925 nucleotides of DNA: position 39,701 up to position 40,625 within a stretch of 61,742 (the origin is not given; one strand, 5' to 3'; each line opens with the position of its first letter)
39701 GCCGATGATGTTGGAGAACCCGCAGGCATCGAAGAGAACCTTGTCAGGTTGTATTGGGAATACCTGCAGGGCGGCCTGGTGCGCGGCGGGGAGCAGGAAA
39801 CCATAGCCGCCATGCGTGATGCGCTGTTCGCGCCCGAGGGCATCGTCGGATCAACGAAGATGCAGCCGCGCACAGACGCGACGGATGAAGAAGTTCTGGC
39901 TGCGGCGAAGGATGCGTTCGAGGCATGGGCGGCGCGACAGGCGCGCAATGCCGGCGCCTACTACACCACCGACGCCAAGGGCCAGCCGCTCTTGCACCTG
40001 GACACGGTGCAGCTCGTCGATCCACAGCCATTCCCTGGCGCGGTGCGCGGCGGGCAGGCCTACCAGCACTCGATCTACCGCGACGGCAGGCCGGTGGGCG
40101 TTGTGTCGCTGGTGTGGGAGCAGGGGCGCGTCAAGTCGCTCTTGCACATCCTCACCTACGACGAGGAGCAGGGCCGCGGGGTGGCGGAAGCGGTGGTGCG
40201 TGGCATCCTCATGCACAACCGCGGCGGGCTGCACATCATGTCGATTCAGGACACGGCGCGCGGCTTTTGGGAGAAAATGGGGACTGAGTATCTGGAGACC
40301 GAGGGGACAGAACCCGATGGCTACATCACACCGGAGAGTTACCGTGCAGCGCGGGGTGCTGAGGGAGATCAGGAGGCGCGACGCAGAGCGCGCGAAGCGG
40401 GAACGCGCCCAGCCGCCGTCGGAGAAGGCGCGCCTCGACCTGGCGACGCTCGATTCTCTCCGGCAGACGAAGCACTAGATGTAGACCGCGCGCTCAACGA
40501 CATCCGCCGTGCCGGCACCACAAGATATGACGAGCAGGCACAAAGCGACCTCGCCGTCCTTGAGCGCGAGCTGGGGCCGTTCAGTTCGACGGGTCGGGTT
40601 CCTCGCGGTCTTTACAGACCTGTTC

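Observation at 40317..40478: Embedded gene s4 between the GNAT-like and HExxH modules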

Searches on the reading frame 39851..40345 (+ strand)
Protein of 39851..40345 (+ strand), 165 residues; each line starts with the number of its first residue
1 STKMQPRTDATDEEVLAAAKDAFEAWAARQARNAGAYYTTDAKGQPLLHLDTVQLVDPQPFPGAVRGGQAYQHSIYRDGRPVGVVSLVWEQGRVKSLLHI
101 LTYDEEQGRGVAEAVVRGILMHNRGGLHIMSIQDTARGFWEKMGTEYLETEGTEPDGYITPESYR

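Call 46: find_related_loci(query=A1, collection=viral_contigs, flank=3000)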
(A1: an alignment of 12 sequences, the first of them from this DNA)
Query A1 (165 aa) in viral_contigs; peptide patterns used: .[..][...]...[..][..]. (x = any residue, [..] = any of these).
32 stretches matched a pattern; 5 encode a relative of the query (tblastn E <= 1e-3); 5 distinct loci.
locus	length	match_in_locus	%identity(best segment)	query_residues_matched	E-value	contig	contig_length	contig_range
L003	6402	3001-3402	45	38-165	5e-32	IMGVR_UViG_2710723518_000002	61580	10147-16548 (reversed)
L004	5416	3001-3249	40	82-164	2e-9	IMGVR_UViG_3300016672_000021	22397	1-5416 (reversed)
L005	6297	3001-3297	31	46-145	1e-6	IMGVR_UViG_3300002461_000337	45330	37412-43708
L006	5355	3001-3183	39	98-161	4e-6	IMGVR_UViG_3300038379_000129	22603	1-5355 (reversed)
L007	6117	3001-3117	41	115-153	2e-5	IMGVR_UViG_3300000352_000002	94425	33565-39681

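Call 51: find_related_loci(query=A1, collection=metagenome_contigs, flank=3000)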
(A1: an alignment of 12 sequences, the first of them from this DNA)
Query A1 (165 aa) in metagenome_contigs; peptide patterns used: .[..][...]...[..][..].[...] (x = any residue, [..] = any of these).
126 stretches matched a pattern; 14 encode a relative of the query (tblastn E <= 1e-3); 14 distinct loci.
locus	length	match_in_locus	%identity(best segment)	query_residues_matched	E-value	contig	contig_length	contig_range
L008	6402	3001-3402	45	38-165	1e-31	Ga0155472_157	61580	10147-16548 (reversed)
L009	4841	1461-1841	40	38-164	1e-23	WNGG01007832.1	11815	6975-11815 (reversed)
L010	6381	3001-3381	40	38-164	1e-23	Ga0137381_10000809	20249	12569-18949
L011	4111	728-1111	37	38-164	4e-22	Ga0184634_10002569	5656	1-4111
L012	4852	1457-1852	34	41-164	1e-10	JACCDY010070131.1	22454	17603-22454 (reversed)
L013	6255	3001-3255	35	82-164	3e-8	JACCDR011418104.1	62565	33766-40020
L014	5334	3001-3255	36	82-164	1e-7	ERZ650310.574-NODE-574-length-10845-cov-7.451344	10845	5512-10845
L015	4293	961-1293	31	41-145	1e-7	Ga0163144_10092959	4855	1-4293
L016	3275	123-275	33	94-144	2e-7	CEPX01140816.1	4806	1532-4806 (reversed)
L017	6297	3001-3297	31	46-145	3e-6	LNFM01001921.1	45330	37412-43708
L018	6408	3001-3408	31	39-165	4e-6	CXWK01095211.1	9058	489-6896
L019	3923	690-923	32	82-155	6e-5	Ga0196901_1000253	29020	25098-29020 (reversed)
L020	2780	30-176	37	109-155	5e-5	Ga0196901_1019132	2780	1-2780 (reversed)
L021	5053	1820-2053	32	82-155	6e-5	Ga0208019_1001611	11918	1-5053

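Call 89: find_related_loci(query=A1, collection=viral_contigs, flank=10000)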
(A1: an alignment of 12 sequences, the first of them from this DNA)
Query A1 (165 aa) in viral_contigs; peptide patterns used: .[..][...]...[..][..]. (x = any residue, [..] = any of these).
32 stretches matched a pattern; 5 encode a relative of the query (tblastn E <= 1e-3); 5 distinct loci.
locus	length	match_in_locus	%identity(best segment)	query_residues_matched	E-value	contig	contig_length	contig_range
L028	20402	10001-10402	45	38-165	1e-31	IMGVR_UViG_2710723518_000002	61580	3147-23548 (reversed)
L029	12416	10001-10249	40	82-164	4e-9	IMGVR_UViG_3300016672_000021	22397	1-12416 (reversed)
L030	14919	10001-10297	31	46-145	3e-6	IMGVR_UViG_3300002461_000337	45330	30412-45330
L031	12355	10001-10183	39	98-161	1e-5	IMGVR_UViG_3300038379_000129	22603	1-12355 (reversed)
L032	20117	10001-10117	41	115-153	4e-5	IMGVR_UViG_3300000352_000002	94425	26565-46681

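Call 106: predict_structure(alignment_id=A1)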
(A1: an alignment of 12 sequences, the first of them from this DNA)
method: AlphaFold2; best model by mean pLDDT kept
length: 165 residues; sequences in the alignment: 12
mean_pLDDT: 89.3   pTM: 0.77
mean pLDDT of the five models: 89.3, 89.1, 88.4, 88.1, 87.8
residues with pLDDT >= 90: 117; 70-90: 29; 50-70: 19; < 50: 0
segments of 3 or more residues with pLDDT < 50: none
pLDDT, mean of each block of 10 residues (from residue 1): 60 79 72 79 96 96 86 97 97 96 96 97 95 94 94 91 95
secondary structure, 60 per line:
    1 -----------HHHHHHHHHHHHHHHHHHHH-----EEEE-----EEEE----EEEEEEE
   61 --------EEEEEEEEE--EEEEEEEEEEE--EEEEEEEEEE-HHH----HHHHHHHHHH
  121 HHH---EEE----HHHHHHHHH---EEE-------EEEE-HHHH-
elements in order: H12-31 E37-40 E46-49 E54-60 E69-77 E80-90 E93-102 H111-123 E127-129 H134-142 E146-148 E156-159 H161-164
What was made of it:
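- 39851..40363 (+): GNAT acetyltransferase module of the giant protein (about residues 2945-3115). Its last strand and helix, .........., overlap s4 codons 1-15. The AlphaFold2 model has pLDDT 89.3 (call 106).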

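Call 108: fold_search(model_id=the predicted structure, library=pdb)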
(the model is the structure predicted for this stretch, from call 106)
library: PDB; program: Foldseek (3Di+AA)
matches with E <= 10: 950; with E <= 0.001: 84
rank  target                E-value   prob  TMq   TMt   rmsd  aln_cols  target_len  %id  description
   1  6cy6                  4.1e-05  1.00  0.39  0.38   5.3       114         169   19  Crystal structure of spermidine/spermine N-acetyltransferase SpeG from Escherichia coli in complex with tris(hydroxymeth (released 2018-04-18)
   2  4ava                  4.4e-05  1.00  0.45  0.26   9.0       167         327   12  Crystal structure of protein lysine acetyltransferase Rv0998 from Mycobacterium tuberculosis (released 2012-07-11)
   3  5ix3                  5.2e-05  1.00  0.39  0.39   5.2       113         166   17  Crystal structure of N-acetyltransferase from Staphylococcus aureus. (released 2017-04-05)
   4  3exn                  9.1e-05  1.00  0.42  0.45   3.6        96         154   17  Crystal structure of acetyltransferase from Thermus thermophilus HB8 (released 2009-01-06)
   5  8fv1_A                1.1e-04  1.00  0.38  0.37   5.5       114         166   16  SpeG spermidine N-acetyltransferase from Staphylococcus aureus in complex with spermine (released 2023-02-08)
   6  8h6c_F                1.2e-04  1.00  0.42  0.42   4.4       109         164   15  Crystal structure of human GCN5 histone acetyltransferase domain bound with malonyl-CoA (released 2023-05-03)
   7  5trm_C                1.3e-04  1.00  0.41  0.43   4.1       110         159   15  Crystal structure of human GCN5 histone acetyltransferase domain (released 2017-12-06)
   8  9mto_A                1.4e-04  1.00  0.41  0.45   4.8       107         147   17  Crystal structure of acetyltransferase CBU0801 from Coxiella burnetii (released 2025-01-22)
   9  5trm_J                1.5e-04  1.00  0.41  0.42   4.2       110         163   15  Crystal structure of human GCN5 histone acetyltransferase domain (released 2017-12-06)
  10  8fv1_C                1.5e-04  1.00  0.38  0.38   5.4       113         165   16  SpeG spermidine N-acetyltransferase from Staphylococcus aureus in complex with spermine (released 2023-02-08)
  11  6gtr_A                1.7e-04  1.00  0.44  0.45   5.2       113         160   18  Structure of the AtaT Y144F mutant toxin bound to the C-terminus of the antitoxin AtaR and Acetyl-CoA (released 2019-03-06)
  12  9mto_B                1.7e-04  1.00  0.43  0.48   6.3       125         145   17  Crystal structure of acetyltransferase CBU0801 from Coxiella burnetii (released 2025-01-22)
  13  5trm_G                1.9e-04  1.00  0.42  0.42   4.3       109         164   15  Crystal structure of human GCN5 histone acetyltransferase domain (released 2017-12-06)
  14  6gtq_A                1.9e-04  1.00  0.44  0.45   5.1       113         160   18  Structure of the AtaT Y144F mutant toxin bound to the C-terminus of the antitoxin AtaR (released 2019-03-06)
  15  5trm_E                1.9e-04  1.00  0.41  0.41   4.3       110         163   15  Crystal structure of human GCN5 histone acetyltransferase domain (released 2017-12-06)
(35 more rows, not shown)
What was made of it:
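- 39851..40363 (+): The top Foldseek PDB matches are all GNATs: SpeG, GCN5, AtaT, KacT (call 108).
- GNAT toxins AtaT and KacT are among the structural matches of the module (call 108).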

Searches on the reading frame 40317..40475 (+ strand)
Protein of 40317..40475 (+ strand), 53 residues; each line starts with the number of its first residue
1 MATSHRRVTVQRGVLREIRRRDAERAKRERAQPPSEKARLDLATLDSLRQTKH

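Call 12: search_protein_families(library=pfam, proteins=[window:40317-40475:+], max_evalue=1)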
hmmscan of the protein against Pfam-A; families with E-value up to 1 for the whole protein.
window:40317-40475:+ (53 aa): 0 families

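Call 13: search_protein_families(library=phrogs, proteins=[window:40317-40475:+], max_evalue=1)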
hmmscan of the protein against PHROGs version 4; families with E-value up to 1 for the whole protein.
window:40317-40475:+ (53 aa): 0 families

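Call 57: find_homologous_proteins(query=A2, max_evalue=0.01)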
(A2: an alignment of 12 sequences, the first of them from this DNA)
Query A2 (12 sequences) (53 aa, profile of the alignment): 7 proteins with E <= 0.01 among 940 candidates.
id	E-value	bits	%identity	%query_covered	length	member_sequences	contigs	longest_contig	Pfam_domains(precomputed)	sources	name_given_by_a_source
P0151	5.2e-10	57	-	-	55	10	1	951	-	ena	-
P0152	8.6e-10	56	-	-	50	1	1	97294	-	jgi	jgi:transposase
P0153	6.6e-8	50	-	-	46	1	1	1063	-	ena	-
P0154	6.8e-7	47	-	-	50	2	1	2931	-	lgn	-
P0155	2.6e-5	42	-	-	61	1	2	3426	-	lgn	-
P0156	1.4e-4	40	32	100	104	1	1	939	-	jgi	jgi:hypothetical protein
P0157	1.4e-3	37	54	25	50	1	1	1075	-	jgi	-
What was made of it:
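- A profile search of 5.8 billion protein clusters found seven gene-called members, with E-values from 5e-10 to 1e-3 (call 57).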

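Call 59: find_encoding_contigs(protein=P0152, flank=10000, max_places=4)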
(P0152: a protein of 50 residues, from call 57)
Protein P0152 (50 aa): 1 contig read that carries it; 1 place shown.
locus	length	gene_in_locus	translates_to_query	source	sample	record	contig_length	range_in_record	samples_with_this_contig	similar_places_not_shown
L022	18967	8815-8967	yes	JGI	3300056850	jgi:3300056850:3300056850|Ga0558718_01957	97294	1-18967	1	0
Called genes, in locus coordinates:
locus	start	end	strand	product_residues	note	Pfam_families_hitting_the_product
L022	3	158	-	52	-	?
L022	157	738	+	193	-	-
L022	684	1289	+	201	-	-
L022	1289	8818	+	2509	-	PF07669:Eco57I (weak), PF28553:WH_1, PF28554:DUF8437, PF00176:SNF2-rel_dom (faint), PF28555:Helicase_dom, PF18760:ART-PolyVal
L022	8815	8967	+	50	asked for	-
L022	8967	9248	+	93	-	-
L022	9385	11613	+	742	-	-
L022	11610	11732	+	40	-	-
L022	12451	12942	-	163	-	-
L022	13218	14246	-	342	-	PF00589:Phage_integrase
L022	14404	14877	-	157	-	-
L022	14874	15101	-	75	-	-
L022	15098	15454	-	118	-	-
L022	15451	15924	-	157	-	PF07105:DUF1367 (weak)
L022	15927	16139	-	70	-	PF08281:Sigma70_r4_2 (weak), PF00196:GerE, PF13384:HTH_23 (weak)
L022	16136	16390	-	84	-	-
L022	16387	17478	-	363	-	-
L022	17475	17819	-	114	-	-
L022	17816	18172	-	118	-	-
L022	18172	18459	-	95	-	-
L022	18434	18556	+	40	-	-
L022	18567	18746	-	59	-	-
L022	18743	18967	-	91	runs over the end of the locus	PF15943:YdaS_toxin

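Call 60: find_encoding_contigs(protein=P0155, flank=4000, max_places=4)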
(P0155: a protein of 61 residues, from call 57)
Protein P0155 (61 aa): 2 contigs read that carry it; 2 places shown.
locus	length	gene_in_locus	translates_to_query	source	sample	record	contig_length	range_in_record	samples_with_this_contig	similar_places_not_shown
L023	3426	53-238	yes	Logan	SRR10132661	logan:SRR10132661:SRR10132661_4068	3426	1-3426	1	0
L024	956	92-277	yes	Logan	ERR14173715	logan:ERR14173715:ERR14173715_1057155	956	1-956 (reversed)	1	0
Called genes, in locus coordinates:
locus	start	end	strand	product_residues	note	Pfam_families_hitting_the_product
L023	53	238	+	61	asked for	-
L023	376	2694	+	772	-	-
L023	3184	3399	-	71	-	-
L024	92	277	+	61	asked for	-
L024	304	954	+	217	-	?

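Call 62: find_encoding_contigs(protein=P0151, flank=3000, max_places=6)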
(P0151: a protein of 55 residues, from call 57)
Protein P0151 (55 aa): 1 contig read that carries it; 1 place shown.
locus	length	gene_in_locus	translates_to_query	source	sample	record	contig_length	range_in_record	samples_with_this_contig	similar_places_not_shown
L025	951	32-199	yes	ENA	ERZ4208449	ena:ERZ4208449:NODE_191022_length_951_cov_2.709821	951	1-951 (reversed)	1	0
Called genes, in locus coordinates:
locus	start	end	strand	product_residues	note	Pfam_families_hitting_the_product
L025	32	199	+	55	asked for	-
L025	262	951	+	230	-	?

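Call 63: find_encoding_contigs(protein=P0154, flank=3000, max_places=6)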
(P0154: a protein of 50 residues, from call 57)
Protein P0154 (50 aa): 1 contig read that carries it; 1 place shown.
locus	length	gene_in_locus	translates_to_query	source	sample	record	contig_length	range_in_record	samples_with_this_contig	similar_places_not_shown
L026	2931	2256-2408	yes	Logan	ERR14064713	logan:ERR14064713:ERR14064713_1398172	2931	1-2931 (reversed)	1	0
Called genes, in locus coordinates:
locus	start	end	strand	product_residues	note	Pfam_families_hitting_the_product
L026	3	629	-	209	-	?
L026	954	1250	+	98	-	-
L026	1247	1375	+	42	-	-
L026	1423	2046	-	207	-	PF02586:SRAP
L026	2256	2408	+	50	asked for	-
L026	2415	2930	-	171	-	?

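Call 64: find_encoding_contigs(protein=P0156, flank=3000, max_places=6)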
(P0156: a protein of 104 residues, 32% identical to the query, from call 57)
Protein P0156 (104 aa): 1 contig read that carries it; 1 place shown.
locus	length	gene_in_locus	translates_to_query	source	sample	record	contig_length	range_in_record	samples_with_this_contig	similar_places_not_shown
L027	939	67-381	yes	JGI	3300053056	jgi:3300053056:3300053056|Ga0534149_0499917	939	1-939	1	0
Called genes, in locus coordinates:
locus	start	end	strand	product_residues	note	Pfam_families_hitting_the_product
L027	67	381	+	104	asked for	-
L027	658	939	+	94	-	?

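Call 69: search_protein_families(library=pfam, alignment_id=A3, max_evalue=1)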
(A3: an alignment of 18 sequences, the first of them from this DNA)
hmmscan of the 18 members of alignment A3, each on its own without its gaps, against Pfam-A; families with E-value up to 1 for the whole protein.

A. member 1, seq(53 aa): 0 families

B. families by the number of members that match (of 18 scanned): 9 families
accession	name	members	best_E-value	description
PF03433.18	EspA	1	0.016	EspA-like secreted protein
PF12130.13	bMERB_dom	1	0.017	Bivalent Mical/EHBP Rab binding domain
PF24655.1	DUF7645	1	0.019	Domain of unknown function (DUF7645)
PF04690.20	YABBY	1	0.03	YABBY protein, C-terminal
PF12210.13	Hrs_helical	1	0.063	Hepatocyte growth factor-regulated tyrosine kinase substrate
PF24074.1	DUF7366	1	0.15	Domain of unknown function (DUF7366)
PF01361.26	Tautomerase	1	0.19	Tautomerase enzyme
PF13565.12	HTH_32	1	0.21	Homeodomain-like domain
PF04837.17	MbeB_N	1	0.75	MbeB-like, N-term conserved region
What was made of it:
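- No RHH or DUF1778 hit for s4 or for any of 18 family members (calls 12 and 69).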

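Call 70: search_solved_structures(query=A3, max_evalue=10)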
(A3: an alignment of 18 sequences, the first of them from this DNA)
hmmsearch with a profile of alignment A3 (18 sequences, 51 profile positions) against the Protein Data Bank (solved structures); distinct sequences matched with E-value up to 10: 9.
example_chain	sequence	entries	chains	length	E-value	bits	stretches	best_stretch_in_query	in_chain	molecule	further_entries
9ti4_c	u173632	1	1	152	0.32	14.5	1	10-30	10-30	NADH dehydrogenase [ubiquinone] 1 beta subcomplex subunit 8, mitochondrial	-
5xtc_c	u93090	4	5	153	0.33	14.5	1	10-30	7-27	NADH dehydrogenase [ubiquinone] 1 beta subcomplex subunit 8, mitochondrial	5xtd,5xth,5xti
9cwt_c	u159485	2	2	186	0.35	14.4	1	10-30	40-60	NADH dehydrogenase [ubiquinone] 1 beta subcomplex subunit 8, mitochondrial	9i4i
6g2j_l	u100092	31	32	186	0.68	13.4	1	12-30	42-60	NADH dehydrogenase [ubiquinone] 1 beta subcomplex subunit 8, mitochondrial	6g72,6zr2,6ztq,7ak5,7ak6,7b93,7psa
9uap_A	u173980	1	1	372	2.2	11.8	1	24-46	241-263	M1 muscarinic acetylcholine receptor, de novo design protein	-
9ucp_A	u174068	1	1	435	2.6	11.6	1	24-46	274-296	M1 muscarinic acetylcholine receptor, de novo design protein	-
5t2a_0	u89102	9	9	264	4.4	10.8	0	20-39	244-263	eS1 | 40S ribosomal protein S3a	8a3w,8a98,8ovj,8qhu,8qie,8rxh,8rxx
8j07_2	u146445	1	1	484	5.9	10.4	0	16-45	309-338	Dynein regulatory complex subunit 2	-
3fyf_A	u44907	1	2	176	9.7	9.7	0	9-29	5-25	PROTEIN BVU-3222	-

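Call 79: predict_structure(alignment_id=A4)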
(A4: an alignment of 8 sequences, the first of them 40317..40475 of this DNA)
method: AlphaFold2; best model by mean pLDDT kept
length: 53 residues; sequences in the alignment: 8
mean_pLDDT: 71.1   pTM: 0.35
mean pLDDT of the five models: 71.1, 68.7, 68.7, 67.4, 66.1
residues with pLDDT >= 90: 0; 70-90: 28; 50-70: 24; < 50: 1
segments of 3 or more residues with pLDDT < 50: none
pLDDT, mean of each block of 10 residues (from residue 1): 57 82 82 64 75 59
secondary structure, 60 per line:
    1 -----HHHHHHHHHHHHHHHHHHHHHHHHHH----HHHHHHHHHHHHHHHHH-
elements in order: H6-31 H36-52
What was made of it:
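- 40317..40478 (+): s4: an embedded +1-frame gene of 53 codons ending in TAG. The product is basic (pI 11.7, charge +7.7) and is predicted to be a helix-loop-helix. Call 79 (helices 6-31 and 36-52).
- On Ribbon-helix-helix (CopG/Arc/MetJ; DUF1778 antitoxins): AlphaFold2 predicts helices 6-31 and 36-52 and no strand (pLDDT 71, monomer only; call 79).
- AlphaFold2 predicts helix 6-31 with no strand (call 79).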

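Call 83: fold_search(model_id=the predicted structure, library=pdb)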
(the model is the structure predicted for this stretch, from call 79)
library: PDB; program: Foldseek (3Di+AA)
matches with E <= 10: 0; with E <= 0.001: 0
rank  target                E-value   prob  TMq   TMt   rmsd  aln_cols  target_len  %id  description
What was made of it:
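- The family matches nothing in Pfam, in PDB sequences or in the PDB fold search (calls 69, 70 and 83).
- Tried and rejected: Pfam, PHROGs, PDB sequences and Foldseek gave nothing for s4 or its family (calls 12, 13, 69, 70 and 83).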
